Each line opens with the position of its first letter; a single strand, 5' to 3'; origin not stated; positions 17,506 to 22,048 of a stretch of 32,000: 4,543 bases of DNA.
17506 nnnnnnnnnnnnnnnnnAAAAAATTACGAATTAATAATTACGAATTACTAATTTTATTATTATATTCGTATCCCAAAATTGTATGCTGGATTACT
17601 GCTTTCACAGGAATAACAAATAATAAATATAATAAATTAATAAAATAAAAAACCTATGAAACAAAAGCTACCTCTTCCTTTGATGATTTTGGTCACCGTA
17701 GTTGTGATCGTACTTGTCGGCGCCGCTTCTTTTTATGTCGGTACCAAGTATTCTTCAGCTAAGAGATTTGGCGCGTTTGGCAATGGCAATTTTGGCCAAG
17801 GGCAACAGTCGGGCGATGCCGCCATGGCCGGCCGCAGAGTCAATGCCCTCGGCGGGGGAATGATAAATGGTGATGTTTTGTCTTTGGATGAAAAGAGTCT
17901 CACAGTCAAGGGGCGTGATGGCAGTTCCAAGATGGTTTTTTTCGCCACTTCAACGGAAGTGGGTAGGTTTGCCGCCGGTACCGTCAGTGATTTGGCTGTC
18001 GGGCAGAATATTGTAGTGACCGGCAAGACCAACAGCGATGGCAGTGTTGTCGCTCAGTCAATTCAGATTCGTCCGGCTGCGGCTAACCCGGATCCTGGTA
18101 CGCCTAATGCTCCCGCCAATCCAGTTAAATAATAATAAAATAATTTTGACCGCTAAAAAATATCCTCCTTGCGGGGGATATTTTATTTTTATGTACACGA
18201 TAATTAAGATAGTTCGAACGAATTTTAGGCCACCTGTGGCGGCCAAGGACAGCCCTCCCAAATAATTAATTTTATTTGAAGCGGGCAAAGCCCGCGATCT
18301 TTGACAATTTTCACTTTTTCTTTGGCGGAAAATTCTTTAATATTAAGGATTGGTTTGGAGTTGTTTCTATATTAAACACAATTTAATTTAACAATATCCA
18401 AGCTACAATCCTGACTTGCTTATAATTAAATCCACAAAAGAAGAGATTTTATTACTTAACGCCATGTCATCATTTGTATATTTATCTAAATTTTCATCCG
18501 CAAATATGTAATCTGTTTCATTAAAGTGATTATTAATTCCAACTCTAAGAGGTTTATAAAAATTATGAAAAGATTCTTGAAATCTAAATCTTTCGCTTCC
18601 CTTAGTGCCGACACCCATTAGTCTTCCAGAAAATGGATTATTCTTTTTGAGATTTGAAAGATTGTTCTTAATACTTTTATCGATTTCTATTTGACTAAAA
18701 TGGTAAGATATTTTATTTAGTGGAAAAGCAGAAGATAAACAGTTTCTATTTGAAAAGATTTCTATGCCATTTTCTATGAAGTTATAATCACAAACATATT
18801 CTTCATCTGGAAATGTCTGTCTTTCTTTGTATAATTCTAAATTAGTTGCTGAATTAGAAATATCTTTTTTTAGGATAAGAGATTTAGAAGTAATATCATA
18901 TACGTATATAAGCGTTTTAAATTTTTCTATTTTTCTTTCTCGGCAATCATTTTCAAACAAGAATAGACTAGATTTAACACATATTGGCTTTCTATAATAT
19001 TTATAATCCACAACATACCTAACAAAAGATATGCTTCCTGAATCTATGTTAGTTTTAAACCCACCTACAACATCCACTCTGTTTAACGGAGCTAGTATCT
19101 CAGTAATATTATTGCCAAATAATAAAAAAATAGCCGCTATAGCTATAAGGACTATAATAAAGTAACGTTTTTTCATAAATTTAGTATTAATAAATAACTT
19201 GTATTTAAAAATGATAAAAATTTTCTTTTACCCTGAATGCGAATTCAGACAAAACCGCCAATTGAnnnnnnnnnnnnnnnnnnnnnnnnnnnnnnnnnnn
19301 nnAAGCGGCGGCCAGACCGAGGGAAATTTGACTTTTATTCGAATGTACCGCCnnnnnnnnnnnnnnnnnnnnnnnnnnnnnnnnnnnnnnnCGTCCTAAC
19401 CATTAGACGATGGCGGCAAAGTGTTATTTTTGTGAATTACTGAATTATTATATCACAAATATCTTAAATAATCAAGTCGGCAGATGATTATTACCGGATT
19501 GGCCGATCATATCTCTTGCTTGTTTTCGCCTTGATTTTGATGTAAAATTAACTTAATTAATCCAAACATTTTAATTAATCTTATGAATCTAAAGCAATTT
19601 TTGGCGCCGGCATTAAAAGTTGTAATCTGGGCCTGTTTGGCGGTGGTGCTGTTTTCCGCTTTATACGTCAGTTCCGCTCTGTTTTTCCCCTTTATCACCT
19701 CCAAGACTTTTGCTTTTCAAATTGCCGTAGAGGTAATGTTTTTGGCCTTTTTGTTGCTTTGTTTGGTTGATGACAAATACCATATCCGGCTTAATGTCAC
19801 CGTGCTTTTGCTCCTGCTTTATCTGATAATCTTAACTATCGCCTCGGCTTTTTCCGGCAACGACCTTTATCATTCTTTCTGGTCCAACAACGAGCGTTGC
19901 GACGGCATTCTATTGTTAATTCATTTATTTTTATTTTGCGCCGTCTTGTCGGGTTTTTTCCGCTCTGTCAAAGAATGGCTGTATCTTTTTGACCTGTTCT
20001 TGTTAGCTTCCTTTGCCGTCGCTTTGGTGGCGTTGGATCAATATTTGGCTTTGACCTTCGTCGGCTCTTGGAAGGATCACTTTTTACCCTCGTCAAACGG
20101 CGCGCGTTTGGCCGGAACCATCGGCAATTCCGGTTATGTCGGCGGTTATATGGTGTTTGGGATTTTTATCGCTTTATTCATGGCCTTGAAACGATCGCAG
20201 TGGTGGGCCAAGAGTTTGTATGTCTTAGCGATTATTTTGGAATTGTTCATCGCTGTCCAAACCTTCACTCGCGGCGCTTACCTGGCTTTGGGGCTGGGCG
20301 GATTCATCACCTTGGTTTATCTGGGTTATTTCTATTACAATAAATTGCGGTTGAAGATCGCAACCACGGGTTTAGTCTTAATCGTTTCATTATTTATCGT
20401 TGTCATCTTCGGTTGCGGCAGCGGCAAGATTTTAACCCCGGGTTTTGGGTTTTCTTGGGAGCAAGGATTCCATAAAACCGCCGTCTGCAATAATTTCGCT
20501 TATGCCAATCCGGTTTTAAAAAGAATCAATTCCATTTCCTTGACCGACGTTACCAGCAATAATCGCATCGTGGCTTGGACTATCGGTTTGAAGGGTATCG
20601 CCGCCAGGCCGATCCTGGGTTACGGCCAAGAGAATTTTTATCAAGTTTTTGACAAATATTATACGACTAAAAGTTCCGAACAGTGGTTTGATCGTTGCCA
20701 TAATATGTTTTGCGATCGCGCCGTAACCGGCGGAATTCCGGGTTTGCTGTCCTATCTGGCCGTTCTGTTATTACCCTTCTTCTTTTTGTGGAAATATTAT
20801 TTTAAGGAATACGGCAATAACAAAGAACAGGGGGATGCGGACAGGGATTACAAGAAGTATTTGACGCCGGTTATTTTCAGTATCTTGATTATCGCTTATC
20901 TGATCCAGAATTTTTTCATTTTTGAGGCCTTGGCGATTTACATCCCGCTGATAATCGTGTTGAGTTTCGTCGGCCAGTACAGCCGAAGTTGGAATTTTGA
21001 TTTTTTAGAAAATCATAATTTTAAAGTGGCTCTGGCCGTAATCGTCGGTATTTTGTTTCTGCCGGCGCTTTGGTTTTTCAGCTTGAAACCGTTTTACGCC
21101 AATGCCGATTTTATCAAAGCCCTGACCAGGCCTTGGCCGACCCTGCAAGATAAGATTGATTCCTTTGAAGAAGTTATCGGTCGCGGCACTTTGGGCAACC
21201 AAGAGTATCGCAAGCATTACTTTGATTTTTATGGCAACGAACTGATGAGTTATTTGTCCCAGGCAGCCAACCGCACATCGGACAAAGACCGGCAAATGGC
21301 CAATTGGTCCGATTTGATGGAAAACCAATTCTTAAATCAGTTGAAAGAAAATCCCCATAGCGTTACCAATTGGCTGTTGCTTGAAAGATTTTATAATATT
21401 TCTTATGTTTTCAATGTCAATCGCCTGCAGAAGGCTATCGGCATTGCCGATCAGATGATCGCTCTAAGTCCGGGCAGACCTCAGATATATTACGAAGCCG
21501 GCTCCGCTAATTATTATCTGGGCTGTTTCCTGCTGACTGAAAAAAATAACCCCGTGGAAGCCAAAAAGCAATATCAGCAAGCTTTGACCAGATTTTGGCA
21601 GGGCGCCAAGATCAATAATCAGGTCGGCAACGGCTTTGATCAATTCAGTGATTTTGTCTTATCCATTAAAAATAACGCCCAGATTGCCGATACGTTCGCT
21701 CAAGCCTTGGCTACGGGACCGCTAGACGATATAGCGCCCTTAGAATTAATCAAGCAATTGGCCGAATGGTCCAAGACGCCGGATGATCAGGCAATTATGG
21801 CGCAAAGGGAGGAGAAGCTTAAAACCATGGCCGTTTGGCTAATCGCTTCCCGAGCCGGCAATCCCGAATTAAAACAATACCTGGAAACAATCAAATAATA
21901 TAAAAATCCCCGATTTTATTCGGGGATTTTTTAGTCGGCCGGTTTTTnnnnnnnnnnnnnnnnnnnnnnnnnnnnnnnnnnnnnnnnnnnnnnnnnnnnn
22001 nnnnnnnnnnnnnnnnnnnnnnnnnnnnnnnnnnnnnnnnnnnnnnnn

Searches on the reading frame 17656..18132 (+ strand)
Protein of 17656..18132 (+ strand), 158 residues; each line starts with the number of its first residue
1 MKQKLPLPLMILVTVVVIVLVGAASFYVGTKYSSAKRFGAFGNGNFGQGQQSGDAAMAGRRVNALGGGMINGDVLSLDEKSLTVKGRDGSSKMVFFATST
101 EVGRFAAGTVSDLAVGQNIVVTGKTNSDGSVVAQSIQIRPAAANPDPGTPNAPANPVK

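Call 8: search_protein_families(library=pfam, proteins=[window:17656-18132:+], max_evalue=0.001)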
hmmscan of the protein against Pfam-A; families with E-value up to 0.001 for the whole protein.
window:17656-18132:+ (158 aa): 1 family
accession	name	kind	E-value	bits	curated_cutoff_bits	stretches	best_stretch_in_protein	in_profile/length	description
PF18914.6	DUF5666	-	3.1e-05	24.6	27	1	72-137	2-60/60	Domain of unknown function (DUF5666)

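Call 52: search_protein_families(library=pfam, proteins=[window:17656-18132:+], max_evalue=10)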
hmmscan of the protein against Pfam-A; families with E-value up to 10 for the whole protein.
window:17656-18132:+ (158 aa): 3 families
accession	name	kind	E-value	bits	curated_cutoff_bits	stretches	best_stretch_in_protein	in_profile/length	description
PF18914.6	DUF5666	-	3.1e-05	24.6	27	1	72-137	2-60/60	Domain of unknown function (DUF5666)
PF05902.18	4_1_CTD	-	0.0036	17.8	25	1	86-137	34-86/107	4.1 protein C-terminal domain (CTD)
PF23714.1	Rv3627c_N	-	6.8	7.2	27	1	12-35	17-40/58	Carboxypeptidase Rv3627c-like, N-terminal domain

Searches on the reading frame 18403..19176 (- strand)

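Call 8: search_protein_families(library=pfam, proteins=[window:18403-19176:-], max_evalue=0.001)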
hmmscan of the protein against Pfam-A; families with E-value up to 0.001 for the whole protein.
window:18403-19176:- (257 aa): 0 families

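Call 52: search_protein_families(library=pfam, proteins=[window:18403-19176:-], max_evalue=10)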
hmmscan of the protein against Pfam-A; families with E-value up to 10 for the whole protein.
window:18403-19176:- (257 aa): 1 family
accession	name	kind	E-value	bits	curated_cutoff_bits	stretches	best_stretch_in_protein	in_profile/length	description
PF21088.3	MS_channel_1st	-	0.37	11.3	23.1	1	5-31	4-30/42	Mechanosensitive ion channel, transmembrane helices 2/3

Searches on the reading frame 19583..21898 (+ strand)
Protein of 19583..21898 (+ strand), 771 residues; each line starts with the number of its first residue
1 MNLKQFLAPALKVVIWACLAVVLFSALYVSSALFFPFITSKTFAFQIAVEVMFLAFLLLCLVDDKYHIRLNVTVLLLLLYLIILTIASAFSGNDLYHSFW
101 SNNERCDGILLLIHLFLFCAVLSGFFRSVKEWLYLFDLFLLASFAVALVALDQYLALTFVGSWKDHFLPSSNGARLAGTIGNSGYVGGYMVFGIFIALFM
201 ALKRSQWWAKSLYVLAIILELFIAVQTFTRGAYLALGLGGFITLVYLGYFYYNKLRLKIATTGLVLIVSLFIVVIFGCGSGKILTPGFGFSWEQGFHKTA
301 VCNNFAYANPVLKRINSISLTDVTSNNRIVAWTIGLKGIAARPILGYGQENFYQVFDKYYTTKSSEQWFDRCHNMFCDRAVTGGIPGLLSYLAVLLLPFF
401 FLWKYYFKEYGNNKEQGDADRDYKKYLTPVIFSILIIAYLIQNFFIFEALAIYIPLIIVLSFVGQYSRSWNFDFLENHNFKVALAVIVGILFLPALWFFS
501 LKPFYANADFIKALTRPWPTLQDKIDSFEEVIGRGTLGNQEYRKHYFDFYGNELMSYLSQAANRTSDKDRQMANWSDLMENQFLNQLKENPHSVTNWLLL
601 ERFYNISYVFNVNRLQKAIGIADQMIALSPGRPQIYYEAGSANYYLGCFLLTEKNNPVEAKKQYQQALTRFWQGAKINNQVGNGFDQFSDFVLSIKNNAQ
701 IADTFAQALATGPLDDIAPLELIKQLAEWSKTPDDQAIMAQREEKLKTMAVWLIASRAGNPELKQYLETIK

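Call 8: search_protein_families(library=pfam, proteins=[window:19583-21898:+], max_evalue=0.001)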
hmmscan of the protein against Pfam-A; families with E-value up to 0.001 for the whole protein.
window:19583-21898:+ (771 aa): 2 families
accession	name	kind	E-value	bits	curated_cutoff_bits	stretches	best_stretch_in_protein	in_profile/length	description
PF04932.20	Wzy_C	-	1.8e-16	60.7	31.7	1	216-392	2-149/149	O-Antigen ligase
PF13371.12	TPR_9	-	0.0002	21.8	35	1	610-649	6-45/73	Tetratricopeptide repeat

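Call 94: search_protein_families(library=ncbifam, proteins=[window:19583-21898:+], max_evalue=0.00001)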
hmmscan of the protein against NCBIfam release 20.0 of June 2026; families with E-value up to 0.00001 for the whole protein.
window:19583-21898:+ (771 aa): 1 family
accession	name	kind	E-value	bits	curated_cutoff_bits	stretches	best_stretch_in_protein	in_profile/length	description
TIGR00947.1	2A73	equivalog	1.6e-14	53.8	366.4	1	16-275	18-263/425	IctB family putative bicarbonate transporter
